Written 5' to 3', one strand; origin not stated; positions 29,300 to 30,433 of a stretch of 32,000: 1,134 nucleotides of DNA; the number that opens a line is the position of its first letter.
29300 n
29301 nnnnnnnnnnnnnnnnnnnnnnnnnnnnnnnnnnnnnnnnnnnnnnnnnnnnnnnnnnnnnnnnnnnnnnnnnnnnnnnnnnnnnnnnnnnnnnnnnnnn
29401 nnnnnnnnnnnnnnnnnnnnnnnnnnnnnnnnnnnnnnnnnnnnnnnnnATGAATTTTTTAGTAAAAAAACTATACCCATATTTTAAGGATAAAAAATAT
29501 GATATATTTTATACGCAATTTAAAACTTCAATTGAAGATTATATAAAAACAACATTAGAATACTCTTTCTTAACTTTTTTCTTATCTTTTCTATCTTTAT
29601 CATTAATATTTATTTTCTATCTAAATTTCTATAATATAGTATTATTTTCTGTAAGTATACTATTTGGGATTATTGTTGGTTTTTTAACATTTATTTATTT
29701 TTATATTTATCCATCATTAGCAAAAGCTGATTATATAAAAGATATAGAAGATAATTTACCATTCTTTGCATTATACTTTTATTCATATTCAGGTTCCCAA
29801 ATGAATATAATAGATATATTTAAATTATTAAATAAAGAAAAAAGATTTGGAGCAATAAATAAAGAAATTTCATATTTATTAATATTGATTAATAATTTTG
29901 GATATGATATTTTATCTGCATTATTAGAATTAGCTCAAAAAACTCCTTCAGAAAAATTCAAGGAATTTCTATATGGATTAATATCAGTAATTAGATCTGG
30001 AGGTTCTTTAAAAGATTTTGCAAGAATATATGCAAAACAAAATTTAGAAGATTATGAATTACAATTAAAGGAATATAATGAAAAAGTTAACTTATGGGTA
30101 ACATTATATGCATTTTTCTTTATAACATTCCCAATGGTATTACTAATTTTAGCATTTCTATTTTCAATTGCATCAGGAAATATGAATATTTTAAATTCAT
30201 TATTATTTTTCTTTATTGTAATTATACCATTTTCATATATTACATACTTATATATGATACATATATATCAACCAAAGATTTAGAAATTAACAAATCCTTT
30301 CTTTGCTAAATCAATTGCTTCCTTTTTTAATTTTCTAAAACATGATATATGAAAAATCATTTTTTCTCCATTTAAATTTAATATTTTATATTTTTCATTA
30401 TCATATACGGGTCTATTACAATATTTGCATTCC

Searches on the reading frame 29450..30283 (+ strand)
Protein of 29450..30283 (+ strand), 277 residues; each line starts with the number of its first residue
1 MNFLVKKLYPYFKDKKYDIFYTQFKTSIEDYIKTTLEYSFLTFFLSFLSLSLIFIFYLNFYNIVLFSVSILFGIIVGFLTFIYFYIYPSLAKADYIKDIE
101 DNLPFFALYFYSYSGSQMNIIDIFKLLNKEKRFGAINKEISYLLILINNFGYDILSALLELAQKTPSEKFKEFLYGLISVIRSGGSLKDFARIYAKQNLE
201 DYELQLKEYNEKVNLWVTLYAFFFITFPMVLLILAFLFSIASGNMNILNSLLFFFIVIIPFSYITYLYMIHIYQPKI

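Call 82: search_protein_families(library=pfam, proteins=[window:29450-30283:+], max_evalue=0.00001)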
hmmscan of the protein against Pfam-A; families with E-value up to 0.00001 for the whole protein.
window:29450-30283:+ (277 aa): 1 family
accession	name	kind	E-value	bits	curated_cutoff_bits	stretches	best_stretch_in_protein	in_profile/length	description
PF00482.28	T2SSF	-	8.4e-15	55.3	25.2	1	106-234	1-124/125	Type II secretion system (T2SS), protein F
